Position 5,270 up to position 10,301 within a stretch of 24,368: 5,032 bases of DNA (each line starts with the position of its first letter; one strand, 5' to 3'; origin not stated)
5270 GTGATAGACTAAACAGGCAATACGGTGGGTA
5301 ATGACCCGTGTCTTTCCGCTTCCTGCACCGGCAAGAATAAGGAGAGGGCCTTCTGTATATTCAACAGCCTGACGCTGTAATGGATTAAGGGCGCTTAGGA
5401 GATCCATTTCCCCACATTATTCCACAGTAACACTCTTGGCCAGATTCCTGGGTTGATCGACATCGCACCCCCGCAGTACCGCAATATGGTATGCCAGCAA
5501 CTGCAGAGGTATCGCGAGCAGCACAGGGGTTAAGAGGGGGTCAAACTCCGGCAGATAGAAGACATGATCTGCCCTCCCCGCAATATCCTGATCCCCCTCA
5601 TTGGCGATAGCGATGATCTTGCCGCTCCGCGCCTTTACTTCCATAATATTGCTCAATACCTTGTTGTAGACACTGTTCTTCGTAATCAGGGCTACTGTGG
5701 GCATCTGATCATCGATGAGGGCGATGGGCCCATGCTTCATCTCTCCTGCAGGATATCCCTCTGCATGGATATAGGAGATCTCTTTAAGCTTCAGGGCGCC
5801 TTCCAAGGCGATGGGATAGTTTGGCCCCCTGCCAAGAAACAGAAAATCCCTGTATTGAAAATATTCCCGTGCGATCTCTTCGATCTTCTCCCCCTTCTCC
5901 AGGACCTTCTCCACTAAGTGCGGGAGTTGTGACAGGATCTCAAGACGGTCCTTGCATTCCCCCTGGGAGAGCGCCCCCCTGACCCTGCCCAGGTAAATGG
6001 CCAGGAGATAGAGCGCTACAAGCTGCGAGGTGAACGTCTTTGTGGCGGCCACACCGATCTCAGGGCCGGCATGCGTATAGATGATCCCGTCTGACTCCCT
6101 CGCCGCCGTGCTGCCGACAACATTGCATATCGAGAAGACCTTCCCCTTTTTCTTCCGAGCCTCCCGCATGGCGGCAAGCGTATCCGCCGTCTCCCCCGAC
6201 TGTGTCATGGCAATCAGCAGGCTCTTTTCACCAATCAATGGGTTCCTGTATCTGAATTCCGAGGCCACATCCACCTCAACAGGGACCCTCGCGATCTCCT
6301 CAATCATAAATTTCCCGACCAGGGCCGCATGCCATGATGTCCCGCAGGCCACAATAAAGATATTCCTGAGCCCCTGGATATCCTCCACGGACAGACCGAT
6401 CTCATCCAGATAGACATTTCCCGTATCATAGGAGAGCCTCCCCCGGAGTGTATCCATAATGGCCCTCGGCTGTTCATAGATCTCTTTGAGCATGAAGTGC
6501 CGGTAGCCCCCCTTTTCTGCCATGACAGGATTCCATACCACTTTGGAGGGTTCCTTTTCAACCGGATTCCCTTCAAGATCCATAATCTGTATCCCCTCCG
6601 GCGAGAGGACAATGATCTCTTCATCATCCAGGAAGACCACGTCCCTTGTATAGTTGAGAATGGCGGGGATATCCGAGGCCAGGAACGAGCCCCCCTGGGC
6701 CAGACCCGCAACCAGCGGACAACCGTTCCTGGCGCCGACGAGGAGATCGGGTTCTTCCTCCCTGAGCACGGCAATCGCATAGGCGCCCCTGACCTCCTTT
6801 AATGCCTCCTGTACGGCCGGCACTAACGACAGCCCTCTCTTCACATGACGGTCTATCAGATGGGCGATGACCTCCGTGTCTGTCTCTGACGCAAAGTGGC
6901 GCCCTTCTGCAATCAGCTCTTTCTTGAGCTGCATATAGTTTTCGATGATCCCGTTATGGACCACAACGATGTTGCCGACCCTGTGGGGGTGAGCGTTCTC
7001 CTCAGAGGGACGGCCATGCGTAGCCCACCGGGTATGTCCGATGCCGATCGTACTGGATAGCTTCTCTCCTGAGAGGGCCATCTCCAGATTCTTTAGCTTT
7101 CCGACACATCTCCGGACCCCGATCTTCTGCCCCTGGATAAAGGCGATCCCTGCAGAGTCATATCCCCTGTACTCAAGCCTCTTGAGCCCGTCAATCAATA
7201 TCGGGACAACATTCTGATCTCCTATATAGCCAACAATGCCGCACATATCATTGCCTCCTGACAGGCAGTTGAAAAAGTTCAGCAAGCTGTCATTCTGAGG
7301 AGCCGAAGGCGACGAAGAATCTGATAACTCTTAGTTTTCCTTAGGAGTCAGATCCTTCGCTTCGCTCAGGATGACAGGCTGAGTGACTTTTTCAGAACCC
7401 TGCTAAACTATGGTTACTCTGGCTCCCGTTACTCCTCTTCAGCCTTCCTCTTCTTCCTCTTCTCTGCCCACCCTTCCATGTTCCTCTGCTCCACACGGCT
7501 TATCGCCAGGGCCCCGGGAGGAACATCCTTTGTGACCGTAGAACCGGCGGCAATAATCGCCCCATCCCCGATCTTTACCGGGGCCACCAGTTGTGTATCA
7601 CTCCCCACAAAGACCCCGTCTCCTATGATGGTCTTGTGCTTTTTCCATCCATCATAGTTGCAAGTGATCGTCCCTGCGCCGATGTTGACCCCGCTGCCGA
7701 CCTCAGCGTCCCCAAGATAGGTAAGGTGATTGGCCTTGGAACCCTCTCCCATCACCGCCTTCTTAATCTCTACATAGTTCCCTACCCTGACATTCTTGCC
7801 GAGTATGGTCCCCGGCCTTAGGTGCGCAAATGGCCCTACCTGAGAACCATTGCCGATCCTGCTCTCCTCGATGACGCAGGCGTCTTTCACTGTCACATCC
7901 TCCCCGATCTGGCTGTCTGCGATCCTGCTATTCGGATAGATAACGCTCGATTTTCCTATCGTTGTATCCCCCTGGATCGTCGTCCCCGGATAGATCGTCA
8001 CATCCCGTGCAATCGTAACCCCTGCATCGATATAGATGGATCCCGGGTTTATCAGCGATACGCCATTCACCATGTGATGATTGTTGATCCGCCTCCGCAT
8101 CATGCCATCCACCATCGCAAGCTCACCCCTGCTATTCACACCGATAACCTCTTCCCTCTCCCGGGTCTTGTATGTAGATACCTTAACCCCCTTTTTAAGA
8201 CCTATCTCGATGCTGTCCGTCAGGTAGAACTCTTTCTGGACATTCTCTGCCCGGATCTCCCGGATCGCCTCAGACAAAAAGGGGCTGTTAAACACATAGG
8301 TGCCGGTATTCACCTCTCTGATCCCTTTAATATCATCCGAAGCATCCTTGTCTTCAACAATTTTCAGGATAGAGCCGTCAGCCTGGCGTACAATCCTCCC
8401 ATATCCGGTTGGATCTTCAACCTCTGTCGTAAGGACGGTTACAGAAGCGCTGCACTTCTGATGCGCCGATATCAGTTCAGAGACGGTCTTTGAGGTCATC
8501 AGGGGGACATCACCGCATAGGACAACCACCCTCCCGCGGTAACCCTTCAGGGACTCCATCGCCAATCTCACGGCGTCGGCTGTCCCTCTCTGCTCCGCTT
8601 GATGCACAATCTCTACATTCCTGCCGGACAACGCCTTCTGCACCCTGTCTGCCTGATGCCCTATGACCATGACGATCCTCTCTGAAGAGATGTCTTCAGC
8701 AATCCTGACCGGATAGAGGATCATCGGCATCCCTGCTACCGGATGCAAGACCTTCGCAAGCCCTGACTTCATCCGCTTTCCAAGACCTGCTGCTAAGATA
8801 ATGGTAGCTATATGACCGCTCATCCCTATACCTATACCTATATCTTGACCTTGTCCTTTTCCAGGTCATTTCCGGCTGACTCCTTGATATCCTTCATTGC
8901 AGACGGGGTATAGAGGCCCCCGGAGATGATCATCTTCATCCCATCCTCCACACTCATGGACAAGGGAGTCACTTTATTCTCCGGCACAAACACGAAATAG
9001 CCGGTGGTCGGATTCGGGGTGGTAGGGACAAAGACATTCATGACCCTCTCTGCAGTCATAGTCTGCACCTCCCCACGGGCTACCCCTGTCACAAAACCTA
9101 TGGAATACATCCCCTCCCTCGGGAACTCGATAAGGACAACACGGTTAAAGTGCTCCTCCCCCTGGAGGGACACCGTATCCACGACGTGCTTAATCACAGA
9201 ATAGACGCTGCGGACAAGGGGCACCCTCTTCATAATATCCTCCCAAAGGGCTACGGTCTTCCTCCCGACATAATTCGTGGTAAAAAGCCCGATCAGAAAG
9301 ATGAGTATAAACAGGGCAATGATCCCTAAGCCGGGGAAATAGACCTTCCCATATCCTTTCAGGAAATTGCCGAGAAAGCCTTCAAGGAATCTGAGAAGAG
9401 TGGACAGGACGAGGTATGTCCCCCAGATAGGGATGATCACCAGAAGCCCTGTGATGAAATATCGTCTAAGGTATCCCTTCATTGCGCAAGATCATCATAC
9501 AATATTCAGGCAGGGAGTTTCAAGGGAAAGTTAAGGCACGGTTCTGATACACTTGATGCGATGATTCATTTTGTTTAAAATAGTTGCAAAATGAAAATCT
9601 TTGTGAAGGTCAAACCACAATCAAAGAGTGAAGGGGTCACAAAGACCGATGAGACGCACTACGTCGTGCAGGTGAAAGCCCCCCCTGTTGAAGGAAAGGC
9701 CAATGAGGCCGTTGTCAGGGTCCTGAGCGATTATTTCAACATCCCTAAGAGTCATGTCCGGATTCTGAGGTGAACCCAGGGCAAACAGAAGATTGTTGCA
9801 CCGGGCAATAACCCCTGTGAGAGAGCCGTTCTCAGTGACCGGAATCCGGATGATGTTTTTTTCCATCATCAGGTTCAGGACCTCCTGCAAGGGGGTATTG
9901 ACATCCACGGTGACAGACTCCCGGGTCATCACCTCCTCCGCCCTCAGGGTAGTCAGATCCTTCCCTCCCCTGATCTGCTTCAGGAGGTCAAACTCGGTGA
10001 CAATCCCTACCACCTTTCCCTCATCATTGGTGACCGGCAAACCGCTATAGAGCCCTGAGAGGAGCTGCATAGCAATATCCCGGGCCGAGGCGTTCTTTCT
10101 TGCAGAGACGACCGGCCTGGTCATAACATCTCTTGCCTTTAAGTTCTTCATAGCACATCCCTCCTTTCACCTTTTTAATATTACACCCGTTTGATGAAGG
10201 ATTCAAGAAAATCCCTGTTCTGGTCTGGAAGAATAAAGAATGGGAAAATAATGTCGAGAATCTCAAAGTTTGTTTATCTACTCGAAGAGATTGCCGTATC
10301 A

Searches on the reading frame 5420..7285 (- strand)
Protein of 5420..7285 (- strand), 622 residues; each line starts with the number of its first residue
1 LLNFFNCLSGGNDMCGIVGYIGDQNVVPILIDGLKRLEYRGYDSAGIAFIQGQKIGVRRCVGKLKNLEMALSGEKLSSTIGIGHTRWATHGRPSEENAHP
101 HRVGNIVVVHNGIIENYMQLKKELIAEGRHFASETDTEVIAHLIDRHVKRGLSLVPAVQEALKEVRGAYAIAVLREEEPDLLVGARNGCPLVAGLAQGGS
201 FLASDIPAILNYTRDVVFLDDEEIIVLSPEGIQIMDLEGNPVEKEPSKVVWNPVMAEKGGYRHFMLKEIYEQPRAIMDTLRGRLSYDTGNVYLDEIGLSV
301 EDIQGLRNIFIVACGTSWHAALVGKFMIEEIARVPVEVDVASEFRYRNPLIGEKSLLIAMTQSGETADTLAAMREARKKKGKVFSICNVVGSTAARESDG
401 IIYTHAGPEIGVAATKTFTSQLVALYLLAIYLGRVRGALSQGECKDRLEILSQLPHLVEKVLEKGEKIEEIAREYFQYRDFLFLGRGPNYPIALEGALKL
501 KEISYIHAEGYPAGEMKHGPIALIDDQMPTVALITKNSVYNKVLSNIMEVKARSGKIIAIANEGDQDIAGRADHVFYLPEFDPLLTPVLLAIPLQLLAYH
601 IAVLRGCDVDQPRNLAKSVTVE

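Call 27: search_protein_families(library=pfam, proteins=[window:5420-7285:-], max_evalue=0.001)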
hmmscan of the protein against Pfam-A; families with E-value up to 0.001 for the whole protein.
window:5420-7285:- (622 aa): 3 families
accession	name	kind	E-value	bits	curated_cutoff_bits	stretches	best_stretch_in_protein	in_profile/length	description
PF01380.27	SIS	-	1.6e-61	206.3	25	2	307-430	6-130/131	SIS domain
PF13522.11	GATase_6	-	1.6e-21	77.1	27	1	77-204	9-129/130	Glutamine amidotransferase domain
PF13537.11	GATase_7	-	2e-15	57.3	25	1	101-210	16-122/123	Glutamine amidotransferase domain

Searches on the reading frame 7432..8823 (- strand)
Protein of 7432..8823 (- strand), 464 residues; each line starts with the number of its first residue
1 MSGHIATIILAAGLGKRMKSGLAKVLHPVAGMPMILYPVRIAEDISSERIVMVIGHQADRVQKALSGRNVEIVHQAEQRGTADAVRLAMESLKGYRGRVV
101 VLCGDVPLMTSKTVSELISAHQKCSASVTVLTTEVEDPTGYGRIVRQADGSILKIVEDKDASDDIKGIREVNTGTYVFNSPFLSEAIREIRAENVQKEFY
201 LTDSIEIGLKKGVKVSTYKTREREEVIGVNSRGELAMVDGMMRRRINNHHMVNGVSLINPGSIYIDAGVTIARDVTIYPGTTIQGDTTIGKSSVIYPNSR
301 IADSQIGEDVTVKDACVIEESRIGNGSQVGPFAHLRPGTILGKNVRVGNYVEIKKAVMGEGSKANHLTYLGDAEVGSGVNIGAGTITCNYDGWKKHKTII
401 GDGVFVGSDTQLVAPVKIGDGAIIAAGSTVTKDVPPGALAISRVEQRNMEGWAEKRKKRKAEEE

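Call 27: search_protein_families(library=pfam, proteins=[window:7432-8823:-], max_evalue=0.001)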
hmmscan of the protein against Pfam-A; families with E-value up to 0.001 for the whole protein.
window:7432-8823:- (464 aa): 7 families
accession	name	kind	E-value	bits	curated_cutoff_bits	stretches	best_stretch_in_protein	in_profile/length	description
PF00132.30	Hexapep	-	1.1e-32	110.8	27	3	398-432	2-36/36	Bacterial transferase hexapeptide (six repeats)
PF00483.29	NTP_transferase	-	6.9e-21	75.4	21.2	1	7-212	2-213/245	Nucleotidyl transferase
PF12804.13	NTP_transf_3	-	5.4e-20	72.6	27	1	8-140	2-132/160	MobA-like NTP transferase domain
PF25084.1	LbH_EIF2B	-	2.8e-15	56.7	54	1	264-353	17-105/105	EIF2B subunit epsilon LbH domain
PF01128.25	IspD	-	1.1e-13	51.8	27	1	6-138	2-133/221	2-C-methyl-D-erythritol 4-phosphate cytidylyltransferase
PF14602.12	Hexapep_2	-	2.7e-07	30.7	27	1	398-432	2-34/34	Hexapeptide repeat of succinyl-transferase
PF24894.1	Hexapep_GlmU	-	0.00023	21.7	23.3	0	287-353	19-83/104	GlmU-like, C-terminal hexapeptide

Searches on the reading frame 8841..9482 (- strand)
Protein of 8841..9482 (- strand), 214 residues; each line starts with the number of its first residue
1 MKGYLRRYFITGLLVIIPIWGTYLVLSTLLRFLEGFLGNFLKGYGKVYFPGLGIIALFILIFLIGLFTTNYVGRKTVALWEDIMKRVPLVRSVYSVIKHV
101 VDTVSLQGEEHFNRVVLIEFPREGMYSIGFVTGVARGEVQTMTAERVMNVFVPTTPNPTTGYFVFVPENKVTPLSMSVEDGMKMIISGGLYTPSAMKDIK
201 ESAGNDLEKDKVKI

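Call 27: search_protein_families(library=pfam, proteins=[window:8841-9482:-], max_evalue=0.001)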
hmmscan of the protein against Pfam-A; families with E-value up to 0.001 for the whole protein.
window:8841-9482:- (214 aa): 1 family
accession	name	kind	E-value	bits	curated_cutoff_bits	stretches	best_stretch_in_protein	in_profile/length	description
PF04367.18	DUF502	-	9.2e-36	122.4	23.8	1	56-160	2-107/107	Protein of unknown function (DUF502)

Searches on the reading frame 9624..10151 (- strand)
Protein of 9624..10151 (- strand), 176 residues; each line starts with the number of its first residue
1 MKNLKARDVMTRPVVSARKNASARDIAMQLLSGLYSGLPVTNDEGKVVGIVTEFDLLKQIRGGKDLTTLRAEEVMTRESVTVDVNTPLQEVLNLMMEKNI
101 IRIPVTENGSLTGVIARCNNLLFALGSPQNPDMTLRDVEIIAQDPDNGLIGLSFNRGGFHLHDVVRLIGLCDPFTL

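Call 27: search_protein_families(library=pfam, proteins=[window:9624-10151:-], max_evalue=0.001)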
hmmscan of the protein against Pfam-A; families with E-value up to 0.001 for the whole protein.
window:9624-10151:- (176 aa): 1 family
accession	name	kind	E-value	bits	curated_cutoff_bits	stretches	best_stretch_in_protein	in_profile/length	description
PF00571.33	CBS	-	2.1e-27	95.6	24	2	6-61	1-56/57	CBS domain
